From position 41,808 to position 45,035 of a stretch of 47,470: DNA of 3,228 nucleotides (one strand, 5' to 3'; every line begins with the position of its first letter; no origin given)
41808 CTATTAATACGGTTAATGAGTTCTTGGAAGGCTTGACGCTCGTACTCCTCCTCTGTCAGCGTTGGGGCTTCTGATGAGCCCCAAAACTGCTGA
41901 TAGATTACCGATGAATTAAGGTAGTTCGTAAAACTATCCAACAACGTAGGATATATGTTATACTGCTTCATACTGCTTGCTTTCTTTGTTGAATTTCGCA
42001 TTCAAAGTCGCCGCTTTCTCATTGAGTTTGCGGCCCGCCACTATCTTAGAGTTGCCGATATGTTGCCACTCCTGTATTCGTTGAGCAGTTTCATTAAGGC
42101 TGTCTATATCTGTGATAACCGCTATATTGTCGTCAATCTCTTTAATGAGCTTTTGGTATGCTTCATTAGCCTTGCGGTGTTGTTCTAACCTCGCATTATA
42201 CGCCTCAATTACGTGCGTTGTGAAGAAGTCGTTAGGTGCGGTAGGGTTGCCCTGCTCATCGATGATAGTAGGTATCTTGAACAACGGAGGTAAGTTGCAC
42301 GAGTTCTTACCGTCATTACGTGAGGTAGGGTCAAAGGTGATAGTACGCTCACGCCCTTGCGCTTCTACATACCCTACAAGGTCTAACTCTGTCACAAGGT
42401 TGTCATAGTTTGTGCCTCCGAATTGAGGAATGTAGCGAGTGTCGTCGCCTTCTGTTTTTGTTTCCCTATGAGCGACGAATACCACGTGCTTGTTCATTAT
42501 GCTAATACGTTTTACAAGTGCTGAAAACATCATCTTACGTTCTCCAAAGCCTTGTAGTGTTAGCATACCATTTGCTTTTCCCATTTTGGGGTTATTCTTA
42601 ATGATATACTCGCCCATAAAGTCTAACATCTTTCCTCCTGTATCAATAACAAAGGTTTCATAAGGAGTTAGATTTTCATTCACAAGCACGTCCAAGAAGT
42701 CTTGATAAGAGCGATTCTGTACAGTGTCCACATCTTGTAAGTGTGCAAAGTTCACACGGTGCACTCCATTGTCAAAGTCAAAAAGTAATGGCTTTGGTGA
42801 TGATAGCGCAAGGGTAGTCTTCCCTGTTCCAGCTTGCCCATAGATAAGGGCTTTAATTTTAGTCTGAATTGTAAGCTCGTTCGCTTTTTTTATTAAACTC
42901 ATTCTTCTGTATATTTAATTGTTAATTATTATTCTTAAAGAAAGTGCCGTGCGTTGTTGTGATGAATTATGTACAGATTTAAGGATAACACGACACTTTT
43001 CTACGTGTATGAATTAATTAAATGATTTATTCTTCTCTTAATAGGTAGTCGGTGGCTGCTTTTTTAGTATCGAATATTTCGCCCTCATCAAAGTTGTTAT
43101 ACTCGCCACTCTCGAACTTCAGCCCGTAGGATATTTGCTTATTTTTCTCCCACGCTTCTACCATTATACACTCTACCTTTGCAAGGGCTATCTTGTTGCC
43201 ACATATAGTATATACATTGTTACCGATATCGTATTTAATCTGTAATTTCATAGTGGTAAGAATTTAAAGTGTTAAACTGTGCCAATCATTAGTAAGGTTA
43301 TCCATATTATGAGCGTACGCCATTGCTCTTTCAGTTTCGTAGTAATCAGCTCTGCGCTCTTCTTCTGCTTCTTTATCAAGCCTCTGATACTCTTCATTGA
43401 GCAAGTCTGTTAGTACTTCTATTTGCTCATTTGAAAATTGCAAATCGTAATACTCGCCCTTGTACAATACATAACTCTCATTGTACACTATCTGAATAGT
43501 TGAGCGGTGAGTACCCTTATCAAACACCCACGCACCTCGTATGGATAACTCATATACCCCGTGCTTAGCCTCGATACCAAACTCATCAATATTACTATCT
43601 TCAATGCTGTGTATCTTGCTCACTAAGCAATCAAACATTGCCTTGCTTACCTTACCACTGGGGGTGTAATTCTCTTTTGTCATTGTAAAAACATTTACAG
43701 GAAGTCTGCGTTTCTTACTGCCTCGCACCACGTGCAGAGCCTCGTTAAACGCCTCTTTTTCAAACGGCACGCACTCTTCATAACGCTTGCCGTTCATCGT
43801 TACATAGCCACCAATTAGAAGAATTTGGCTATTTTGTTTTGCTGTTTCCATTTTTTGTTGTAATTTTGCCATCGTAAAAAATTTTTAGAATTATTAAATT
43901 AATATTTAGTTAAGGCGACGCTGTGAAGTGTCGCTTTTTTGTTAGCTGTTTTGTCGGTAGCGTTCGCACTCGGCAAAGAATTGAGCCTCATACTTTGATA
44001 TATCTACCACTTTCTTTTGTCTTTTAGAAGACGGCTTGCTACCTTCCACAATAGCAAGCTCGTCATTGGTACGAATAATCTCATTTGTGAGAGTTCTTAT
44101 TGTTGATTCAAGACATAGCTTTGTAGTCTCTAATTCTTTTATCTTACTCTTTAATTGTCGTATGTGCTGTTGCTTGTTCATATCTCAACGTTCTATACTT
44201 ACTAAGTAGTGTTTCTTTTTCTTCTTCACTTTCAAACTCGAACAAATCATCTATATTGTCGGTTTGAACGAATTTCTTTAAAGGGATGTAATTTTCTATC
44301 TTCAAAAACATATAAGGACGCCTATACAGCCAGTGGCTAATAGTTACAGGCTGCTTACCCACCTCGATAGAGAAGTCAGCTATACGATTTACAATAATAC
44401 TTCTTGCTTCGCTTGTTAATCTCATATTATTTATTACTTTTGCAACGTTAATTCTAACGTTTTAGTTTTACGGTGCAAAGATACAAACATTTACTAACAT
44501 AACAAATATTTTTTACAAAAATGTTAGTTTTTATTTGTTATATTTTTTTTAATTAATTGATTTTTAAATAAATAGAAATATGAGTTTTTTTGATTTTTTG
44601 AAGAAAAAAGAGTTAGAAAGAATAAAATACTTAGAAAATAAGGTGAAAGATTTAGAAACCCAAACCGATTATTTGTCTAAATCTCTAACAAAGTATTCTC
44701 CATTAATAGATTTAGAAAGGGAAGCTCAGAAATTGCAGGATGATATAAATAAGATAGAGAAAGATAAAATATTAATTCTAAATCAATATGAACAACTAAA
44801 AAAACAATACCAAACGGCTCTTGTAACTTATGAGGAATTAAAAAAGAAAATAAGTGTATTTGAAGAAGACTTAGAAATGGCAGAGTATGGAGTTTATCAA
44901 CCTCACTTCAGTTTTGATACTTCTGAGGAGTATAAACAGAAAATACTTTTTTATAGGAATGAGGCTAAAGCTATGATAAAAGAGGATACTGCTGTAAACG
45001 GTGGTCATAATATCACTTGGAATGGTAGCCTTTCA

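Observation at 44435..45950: Plus-strand DUF4041/T5orf172 gene between the repressor and the early operon: candidate prophage defence or exclusion gene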

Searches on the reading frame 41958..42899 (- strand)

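Call 43: search_protein_families(library=pfam, proteins=[window:41958-42899:-], max_evalue=0.001)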
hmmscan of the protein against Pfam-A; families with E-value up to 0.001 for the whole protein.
window:41958-42899:- (313 aa): 1 family
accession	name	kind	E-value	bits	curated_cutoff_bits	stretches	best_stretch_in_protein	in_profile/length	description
PF13479.12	AAA_24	-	9.3e-48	163.1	27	1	14-200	2-194/195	AAA domain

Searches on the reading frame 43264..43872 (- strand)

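Call 3: search_protein_families(library=pfam, proteins=[window:43264-43872:-], max_evalue=0.1)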
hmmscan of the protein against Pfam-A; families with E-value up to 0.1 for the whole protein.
window:43264-43872:- (202 aa): 1 family
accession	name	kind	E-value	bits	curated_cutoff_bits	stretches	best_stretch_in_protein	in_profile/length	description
PF03217.20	SlpA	-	0.049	14.2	23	0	7-31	27-51/63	Surface layer protein A domain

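Call 5: search_protein_families(library=phrogs, proteins=[window:43264-43872:-], max_evalue=0.01)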
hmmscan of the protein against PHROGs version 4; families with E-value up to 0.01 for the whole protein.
window:43264-43872:- (202 aa): 0 families

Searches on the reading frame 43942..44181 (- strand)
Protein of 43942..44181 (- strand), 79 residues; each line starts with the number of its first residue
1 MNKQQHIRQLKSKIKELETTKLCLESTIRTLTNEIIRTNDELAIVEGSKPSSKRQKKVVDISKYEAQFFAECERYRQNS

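Call 3: search_protein_families(library=pfam, proteins=[window:43942-44181:-], max_evalue=0.1)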
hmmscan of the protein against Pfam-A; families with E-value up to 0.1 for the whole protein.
window:43942-44181:- (79 aa): 4 families
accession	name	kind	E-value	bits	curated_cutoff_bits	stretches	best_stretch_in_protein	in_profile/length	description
PF24362.2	DUF7518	-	0.0004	21.5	27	1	14-54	2-42/104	Family of unknown function (DUF7518)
PF06698.16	DUF1192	-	0.027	15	25.5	0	24-45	25-46/58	Protein of unknown function (DUF1192)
PF09798.14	LCD1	-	0.054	12.4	25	1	2-56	30-86/616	DNA damage checkpoint protein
PF24555.1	CC4_CEP85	-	0.071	14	27.3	1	2-42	20-60/85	Centrosomal protein of 85 kDa-like, CC4 coiled-coil domain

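Call 5: search_protein_families(library=phrogs, proteins=[window:43942-44181:-], max_evalue=0.01)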
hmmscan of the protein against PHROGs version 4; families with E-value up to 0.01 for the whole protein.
window:43942-44181:- (79 aa): 1 family
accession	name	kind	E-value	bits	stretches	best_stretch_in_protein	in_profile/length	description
phrog_580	-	unknown function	0.0092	16.9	0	4-32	23-51/73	-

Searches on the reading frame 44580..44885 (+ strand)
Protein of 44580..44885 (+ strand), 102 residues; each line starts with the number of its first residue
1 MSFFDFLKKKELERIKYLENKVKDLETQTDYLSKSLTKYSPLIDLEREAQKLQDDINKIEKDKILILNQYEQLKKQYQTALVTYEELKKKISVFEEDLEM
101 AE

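Call 47: search_protein_families(library=pfam, proteins=[window:44580-44885:+], max_evalue=10)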
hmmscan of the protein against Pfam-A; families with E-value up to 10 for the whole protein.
seq(102 aa): 32 families (the best 25 are shown)
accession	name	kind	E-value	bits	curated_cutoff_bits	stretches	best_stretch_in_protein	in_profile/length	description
PF00261.25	Tropomyosin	-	0.0014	18.5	38.6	1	13-101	41-137/242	Tropomyosin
PF10473.14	CENP-F_leu_zip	-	0.016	15.7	34.5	1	40-99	10-69/140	Leucine-rich repeats of kinetochore protein Cenp-F/LEK1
PF23735.1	KIF9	-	0.027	15.1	31.9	1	9-100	28-118/140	Kinesin-like protein KIF9 domain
PF14532.12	Sigma54_activ_2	-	0.03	15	25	1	26-84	35-92/138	Sigma-54 interaction domain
PF16526.10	CLZ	-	0.035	14.9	26.7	1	13-61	24-70/71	C-terminal leucine zipper domain of cyclic nucleotide-gated channels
PF16285.10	DUF4931_N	-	0.04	14.5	24.1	1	54-96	29-71/124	Domain of unknown function (DUF4931) N-terminal domain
PF25450.1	Rab11-FIP3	-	0.047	14.4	31.9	1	11-90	52-118/125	Rab11-FIP3-like domain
PF12296.13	HsbA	-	0.073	14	33.5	1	20-59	6-49/121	Hydrophobic surface binding protein A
PF06005.17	ZapB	-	0.078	13.9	31.5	2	68-98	4-34/71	Cell division protein ZapB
PF24319.2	DUF7491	-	0.11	13.2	30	1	15-91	2-79/90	Coiled-coil region of unknown function (DUF7491)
PF25785.1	TPR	-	0.11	13.2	27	2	48-92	1-45/110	Nucleoprotein TPR-like domain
PF05377.16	FlaC_arch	-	0.12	13.2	27.8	1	14-73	1-47/55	Flagella accessory protein C (FlaC)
PF03961.19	FapA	-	0.14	12.2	31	1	9-92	152-236/272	Flagellar Assembly Protein A beta solenoid domain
PF14523.12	Syntaxin_2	-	0.16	12.4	26.5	1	13-80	37-100/134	Syntaxin-like protein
PF04012.17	PspA_IM30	-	0.17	11.9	33.9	1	9-40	87-118/220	PspA/IM30 family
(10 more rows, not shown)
